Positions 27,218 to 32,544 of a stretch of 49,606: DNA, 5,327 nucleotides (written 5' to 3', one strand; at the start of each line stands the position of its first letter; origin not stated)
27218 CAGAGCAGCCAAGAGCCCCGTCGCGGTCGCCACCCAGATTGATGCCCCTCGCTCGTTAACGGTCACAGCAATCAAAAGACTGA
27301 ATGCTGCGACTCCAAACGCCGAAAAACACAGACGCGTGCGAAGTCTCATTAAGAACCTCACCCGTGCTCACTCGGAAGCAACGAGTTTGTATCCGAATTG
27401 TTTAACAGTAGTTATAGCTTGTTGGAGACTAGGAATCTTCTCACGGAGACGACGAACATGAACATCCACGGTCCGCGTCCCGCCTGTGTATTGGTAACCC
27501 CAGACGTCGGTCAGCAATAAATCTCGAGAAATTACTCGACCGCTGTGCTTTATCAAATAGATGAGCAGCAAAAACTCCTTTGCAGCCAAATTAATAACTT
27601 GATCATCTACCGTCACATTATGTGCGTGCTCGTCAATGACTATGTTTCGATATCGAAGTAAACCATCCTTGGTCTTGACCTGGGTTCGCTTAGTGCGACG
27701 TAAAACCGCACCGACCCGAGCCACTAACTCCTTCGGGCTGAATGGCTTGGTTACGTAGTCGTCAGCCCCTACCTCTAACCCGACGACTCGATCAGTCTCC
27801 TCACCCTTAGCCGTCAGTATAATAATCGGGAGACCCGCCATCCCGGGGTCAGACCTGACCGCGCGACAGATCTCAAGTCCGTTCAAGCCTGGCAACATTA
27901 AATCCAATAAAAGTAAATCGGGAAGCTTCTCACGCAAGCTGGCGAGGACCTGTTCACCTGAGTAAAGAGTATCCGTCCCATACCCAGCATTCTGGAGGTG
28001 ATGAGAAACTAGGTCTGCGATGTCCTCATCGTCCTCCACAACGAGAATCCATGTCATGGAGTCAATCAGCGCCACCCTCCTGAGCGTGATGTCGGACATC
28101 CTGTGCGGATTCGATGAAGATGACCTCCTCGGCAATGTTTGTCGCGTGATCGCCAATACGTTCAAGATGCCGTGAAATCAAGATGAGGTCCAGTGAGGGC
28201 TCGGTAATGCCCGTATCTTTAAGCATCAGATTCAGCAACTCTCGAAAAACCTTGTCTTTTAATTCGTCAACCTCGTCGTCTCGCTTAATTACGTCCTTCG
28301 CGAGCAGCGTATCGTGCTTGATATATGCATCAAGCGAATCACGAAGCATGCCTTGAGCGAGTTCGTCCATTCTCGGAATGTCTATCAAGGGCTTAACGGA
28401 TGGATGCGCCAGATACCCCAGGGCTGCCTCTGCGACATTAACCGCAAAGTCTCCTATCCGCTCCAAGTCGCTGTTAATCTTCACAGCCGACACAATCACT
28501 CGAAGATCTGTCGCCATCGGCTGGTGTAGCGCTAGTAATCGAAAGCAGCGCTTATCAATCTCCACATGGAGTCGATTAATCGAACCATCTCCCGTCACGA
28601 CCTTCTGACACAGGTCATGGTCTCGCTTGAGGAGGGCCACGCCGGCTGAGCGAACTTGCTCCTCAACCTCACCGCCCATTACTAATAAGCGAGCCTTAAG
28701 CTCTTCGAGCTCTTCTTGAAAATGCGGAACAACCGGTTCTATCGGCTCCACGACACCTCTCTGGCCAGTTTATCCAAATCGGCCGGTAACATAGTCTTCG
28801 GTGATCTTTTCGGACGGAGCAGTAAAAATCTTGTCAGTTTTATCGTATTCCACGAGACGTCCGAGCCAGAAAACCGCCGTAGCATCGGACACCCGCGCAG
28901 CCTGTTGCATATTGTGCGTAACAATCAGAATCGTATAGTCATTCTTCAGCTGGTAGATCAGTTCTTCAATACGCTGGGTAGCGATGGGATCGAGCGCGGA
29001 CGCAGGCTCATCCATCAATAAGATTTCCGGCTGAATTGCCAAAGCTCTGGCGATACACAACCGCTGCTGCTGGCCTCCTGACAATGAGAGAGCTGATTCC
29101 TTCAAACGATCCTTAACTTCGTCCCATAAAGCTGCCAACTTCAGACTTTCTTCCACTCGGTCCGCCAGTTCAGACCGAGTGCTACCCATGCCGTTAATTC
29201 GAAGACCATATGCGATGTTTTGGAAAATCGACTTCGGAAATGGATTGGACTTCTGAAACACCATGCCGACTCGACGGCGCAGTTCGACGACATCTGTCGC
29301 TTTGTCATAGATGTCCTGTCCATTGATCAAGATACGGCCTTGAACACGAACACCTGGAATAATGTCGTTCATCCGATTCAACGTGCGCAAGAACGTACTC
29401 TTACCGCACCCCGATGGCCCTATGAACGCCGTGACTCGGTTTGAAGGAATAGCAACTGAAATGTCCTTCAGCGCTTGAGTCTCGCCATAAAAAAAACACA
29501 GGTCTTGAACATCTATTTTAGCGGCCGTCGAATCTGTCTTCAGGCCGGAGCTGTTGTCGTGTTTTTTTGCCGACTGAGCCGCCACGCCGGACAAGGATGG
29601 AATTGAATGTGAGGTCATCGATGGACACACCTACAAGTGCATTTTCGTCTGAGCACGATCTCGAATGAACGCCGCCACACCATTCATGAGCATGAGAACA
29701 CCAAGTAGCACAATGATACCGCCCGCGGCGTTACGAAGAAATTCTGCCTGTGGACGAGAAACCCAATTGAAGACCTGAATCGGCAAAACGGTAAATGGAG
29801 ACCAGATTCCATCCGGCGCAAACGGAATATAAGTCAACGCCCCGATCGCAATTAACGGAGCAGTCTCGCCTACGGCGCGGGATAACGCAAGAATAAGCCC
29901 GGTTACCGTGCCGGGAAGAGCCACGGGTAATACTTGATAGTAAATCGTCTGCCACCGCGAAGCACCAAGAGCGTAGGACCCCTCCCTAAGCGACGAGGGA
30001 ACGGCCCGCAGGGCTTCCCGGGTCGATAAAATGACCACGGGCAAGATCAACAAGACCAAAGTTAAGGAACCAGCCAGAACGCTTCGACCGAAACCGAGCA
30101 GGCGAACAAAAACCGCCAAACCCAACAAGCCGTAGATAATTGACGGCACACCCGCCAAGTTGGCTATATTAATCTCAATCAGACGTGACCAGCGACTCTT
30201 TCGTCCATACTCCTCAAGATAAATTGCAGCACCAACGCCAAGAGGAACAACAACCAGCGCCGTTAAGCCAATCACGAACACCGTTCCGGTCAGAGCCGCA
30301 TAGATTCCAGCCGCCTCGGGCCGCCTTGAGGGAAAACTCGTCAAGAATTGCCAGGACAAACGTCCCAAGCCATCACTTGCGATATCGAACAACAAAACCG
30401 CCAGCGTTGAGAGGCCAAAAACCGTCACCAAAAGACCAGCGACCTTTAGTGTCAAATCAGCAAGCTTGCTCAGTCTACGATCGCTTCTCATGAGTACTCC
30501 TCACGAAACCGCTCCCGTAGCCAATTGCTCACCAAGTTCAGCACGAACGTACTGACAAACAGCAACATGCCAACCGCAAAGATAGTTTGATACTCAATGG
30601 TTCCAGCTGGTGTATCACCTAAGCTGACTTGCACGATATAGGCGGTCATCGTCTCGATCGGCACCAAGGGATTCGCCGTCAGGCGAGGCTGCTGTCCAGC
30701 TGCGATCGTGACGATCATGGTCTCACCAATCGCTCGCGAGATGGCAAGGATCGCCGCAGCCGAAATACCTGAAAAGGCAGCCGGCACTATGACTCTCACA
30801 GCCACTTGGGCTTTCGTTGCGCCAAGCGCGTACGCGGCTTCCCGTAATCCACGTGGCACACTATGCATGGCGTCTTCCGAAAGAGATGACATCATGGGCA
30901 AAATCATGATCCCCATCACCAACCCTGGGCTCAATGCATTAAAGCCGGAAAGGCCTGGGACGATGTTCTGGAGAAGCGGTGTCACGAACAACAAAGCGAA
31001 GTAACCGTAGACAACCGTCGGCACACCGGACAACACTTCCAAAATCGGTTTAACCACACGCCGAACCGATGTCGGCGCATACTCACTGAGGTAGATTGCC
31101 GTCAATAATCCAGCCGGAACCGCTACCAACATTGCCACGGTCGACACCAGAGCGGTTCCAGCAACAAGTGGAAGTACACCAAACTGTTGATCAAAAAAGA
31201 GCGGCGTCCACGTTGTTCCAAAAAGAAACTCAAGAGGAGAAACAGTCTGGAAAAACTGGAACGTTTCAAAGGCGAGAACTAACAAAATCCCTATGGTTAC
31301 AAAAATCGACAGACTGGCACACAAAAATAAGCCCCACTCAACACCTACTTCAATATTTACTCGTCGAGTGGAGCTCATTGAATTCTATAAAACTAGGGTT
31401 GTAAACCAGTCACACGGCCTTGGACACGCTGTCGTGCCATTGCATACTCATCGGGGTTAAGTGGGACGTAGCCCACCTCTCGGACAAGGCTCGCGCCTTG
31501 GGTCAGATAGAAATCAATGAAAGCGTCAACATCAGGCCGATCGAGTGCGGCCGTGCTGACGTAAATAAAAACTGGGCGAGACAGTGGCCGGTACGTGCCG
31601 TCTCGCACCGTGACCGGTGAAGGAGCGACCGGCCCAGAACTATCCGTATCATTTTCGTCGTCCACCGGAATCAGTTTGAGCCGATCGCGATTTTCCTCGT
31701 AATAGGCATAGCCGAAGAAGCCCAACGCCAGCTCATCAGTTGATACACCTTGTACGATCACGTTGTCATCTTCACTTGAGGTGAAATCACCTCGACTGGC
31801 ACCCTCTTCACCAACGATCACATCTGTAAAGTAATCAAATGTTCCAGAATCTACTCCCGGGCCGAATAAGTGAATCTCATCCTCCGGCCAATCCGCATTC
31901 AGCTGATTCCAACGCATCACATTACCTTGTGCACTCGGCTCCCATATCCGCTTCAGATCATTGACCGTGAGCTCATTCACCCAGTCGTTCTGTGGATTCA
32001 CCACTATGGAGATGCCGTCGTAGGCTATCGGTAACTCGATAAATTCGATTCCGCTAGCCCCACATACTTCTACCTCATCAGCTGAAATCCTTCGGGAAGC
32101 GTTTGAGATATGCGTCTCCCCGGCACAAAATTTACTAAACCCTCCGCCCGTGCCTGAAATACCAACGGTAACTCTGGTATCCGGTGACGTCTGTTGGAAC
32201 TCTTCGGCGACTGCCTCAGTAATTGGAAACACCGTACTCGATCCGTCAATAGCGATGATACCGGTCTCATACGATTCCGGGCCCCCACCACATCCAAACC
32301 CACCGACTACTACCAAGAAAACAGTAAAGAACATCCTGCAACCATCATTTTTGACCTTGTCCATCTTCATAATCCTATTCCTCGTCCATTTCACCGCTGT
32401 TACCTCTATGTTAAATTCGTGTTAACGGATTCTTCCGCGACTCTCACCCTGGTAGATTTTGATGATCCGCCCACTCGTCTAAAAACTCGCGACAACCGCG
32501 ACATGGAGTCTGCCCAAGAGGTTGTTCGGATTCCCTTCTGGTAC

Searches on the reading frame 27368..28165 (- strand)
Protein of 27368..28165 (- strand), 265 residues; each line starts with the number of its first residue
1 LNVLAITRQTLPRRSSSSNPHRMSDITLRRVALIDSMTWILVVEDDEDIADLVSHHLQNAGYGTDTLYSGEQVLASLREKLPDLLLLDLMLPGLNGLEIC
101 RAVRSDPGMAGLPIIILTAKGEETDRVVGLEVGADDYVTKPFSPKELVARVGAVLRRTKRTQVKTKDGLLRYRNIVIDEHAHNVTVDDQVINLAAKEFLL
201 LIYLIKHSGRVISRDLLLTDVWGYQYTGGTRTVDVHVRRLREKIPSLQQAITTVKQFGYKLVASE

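Call 4: search_protein_families(library=pfam, proteins=[window:27368-28165:-])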
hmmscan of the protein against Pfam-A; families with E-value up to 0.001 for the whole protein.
window:27368-28165:- (265 aa): 2 families
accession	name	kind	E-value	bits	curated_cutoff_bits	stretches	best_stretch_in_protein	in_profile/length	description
PF00072.30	Response_reg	-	4e-29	101.5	30.2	1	40-151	1-110/111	Response regulator receiver domain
PF00486.34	Trans_reg_C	-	1.5e-23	83.1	26.2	1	189-261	2-77/77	Transcriptional regulatory protein, C terminal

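Call 77: search_protein_families(library=ncbifam, proteins=[window:27368-28057:-], max_evalue=0.001)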
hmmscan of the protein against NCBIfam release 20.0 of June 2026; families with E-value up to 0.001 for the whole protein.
window:27368-28057:- (229 aa): 95 families (the best 25 are shown)
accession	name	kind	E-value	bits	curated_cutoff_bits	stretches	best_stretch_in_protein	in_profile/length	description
TIGR02154.1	PhoB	equivalog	8.8e-72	241.1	296.2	1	3-225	4-225/226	phosphate regulon transcriptional regulator PhoB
NF040534.1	resp_reg_YycF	equivalog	9.4e-67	224.6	340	1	4-225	3-227/231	response regulator YycF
NF040689.1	MtrAB_MtrA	equivalog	1.1e-66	224.3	300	1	4-224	1-217/219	MtrAB system response regulator MtrA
NF053854.1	RespRegPhoBBctds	equivalog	1.9e-62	210.5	270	1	4-225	1-224/225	two-component system response regulator PhoB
NF041733.1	resp_reg_CseB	equivalog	4e-61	206.3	350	1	4-226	3-227/228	two-component system response regulator CseB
NF008296.0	PRK11083.1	equivalog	5.2e-60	202.7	273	1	3-225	5-225/228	two-component system response regulator CreB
NF045944.1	ResRegRpaBCyano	equivalog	8.9e-59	198.6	330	1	5-224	1-226/229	response regulator transcription factor RpaB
NF033117.2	vanR_ACDEGLN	exception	3.2e-58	197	350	1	4-224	1-224/226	VanR-ABDEGLN family response regulator transcription factor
NF007982.1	PRK10710.1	equivalog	1.8e-57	194.6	380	1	3-224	9-226/235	envelope stress response regulator BaeR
NF041209.1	resp_regPieR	equivalog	2.9e-51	174.3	450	1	4-225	3-227/231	two component system response regulator PieR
NF007546.0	PRK10161.1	equivalog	8e-51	172.8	471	1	4-225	5-225/229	phosphate response regulator transcription factor PhoB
NF033120.0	vanR_FM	exception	2.4e-50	171.4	460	1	4-224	6-228/231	vancomycin resistance response regulator transcription factor, VanR-F/VanR-M family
NF007005.1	PRK09468.1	equivalog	3.4e-50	170.7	331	1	3-227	5-233/237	osmolarity response regulator transcription factor OmpR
TIGR01387.1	cztR_silR_copR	subfamily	4.3e-48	163.8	279.2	1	4-225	1-218/218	heavy metal response regulator transcription factor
NF041734.1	resp_reg_RppA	equivalog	3.6e-47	160.6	250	1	4-225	3-227/229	two-component system response regulator RppA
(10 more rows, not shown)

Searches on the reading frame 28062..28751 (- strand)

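Call 4: search_protein_families(library=pfam, proteins=[window:28062-28751:-])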
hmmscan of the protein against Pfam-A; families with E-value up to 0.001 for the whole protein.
window:28062-28751:- (229 aa): 1 family
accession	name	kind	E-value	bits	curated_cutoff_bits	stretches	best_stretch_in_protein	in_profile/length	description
PF01895.24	PhoU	-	1e-49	167.3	23.5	2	125-210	1-89/89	PhoU domain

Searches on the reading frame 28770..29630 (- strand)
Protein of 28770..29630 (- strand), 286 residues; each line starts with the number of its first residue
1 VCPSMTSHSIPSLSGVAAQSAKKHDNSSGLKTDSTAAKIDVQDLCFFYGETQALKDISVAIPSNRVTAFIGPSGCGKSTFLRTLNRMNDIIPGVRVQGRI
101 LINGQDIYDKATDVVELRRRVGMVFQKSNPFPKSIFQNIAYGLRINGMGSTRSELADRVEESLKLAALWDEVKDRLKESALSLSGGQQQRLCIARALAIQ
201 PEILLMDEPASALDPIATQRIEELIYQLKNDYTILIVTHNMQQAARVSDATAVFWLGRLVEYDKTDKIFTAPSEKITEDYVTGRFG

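Call 4: search_protein_families(library=pfam, proteins=[window:28770-29630:-])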
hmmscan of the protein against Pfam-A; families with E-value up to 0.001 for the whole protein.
window:28770-29630:- (286 aa): 6 families
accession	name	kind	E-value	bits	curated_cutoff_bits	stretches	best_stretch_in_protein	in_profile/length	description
PF00005.33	ABC_tran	-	2.6e-32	112.7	25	1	54-210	1-136/137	ABC transporter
PF13304.12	AAA_21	-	9.5e-15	55.9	27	1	112-241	166-300/304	AAA domain, putative AbiEii toxin, Type IV TA system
PF02463.25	SMC_N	-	8.5e-10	38.9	40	1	63-253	23-211/220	RecF/RecN/SMC N terminal domain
PF03193.22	RsgA_GTPase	-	7.3e-05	23.1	30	1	34-87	77-129/174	RsgA GTPase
PF13401.12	AAA_22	-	0.00024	21.8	27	1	65-164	6-80/130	AAA domain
PF20703.3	nSTAND1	-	0.0008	19.6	27.1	0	42-82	11-51/379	Novel STAND NTPase 1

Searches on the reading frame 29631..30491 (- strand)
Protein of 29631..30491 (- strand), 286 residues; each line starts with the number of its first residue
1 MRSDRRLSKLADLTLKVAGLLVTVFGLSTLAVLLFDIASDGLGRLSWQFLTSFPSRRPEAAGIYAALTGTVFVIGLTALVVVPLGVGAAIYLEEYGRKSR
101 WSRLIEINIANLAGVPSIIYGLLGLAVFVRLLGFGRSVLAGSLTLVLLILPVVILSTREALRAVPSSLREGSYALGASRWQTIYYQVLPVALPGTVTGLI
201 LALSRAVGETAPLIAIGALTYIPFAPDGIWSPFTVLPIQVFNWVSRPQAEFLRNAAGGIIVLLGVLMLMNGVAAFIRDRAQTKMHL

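Call 4: search_protein_families(library=pfam, proteins=[window:29631-30491:-])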
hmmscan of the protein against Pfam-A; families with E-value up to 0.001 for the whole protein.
window:29631-30491:- (286 aa): 1 family
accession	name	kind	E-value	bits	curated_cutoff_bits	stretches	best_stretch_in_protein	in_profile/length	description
PF00528.27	BPD_transp_1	-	4.4e-18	66.1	26.4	1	83-219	3-134/184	Binding-protein-dependent transport system inner membrane component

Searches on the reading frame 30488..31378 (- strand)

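Call 4: search_protein_families(library=pfam, proteins=[window:30488-31378:-])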
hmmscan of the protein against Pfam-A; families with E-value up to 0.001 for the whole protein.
window:30488-31378:- (296 aa): 1 family
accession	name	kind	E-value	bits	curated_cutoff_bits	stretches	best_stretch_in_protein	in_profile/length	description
PF00528.27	BPD_transp_1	-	4.3e-18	66.1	26.4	1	87-292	2-183/184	Binding-protein-dependent transport system inner membrane component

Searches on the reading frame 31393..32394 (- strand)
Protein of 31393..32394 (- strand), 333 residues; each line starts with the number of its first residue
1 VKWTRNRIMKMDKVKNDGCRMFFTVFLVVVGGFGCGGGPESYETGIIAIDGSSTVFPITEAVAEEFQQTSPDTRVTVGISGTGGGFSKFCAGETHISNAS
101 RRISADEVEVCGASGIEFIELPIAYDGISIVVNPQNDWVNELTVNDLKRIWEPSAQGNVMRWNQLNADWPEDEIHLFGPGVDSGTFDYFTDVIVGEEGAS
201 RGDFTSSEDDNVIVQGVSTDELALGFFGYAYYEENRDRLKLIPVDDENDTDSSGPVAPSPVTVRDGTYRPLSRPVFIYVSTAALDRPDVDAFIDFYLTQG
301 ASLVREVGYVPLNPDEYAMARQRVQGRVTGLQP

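Call 4: search_protein_families(library=pfam, proteins=[window:31393-32394:-])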
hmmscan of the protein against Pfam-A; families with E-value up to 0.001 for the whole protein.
window:31393-32394:- (333 aa): 3 families
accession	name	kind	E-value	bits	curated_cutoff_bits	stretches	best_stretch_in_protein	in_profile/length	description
PF12849.12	PBP_like_2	-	1.4e-35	123.8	27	1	43-297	6-264/267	PBP superfamily domain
PF12727.12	PBP_like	-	1e-10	41.5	27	1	63-296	1-192/193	PBP superfamily domain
PF01547.30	SBP_bac_1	-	0.00029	21.4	26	0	180-300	155-304/307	Bacterial extracellular solute-binding protein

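Call 51: find_related_loci(query=window:31396-32370:-, collection=metagenome_contigs, flank=2500)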
Query window:31396-32370:- (325 aa) in metagenome_contigs; peptide patterns used: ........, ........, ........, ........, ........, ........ (x = any residue, [..] = any of these).
379 stretches matched a pattern; 332 encode a relative of the query (tblastn E <= 1e-3); the best 80 are kept; 80 distinct loci.
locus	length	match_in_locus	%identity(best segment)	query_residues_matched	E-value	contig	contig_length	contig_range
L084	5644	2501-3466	70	1-322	1e-154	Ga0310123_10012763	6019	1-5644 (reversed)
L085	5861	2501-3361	76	36-322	1e-148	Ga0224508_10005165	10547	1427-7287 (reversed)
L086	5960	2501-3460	64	1-322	3e-140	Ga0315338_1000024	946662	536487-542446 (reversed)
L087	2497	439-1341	65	25-322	2e-143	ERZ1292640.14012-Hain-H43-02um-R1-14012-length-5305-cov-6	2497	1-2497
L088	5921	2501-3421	65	20-322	2e-133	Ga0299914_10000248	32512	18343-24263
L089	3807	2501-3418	67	17-322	3e-132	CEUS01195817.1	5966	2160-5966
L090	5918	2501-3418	68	17-322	3e-131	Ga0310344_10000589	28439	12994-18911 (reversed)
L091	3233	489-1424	66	11-322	3e-135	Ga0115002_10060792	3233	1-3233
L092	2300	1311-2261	60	12-322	6e-138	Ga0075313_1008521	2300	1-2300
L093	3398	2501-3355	68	38-322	3e-132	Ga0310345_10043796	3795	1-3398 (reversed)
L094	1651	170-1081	61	21-322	2e-139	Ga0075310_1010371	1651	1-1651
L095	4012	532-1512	62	1-322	1e-129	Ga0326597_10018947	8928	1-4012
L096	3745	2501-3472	61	5-322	5e-129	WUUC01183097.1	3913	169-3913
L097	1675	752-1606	64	38-322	4e-136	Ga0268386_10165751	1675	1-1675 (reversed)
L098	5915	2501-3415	66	21-322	4e-126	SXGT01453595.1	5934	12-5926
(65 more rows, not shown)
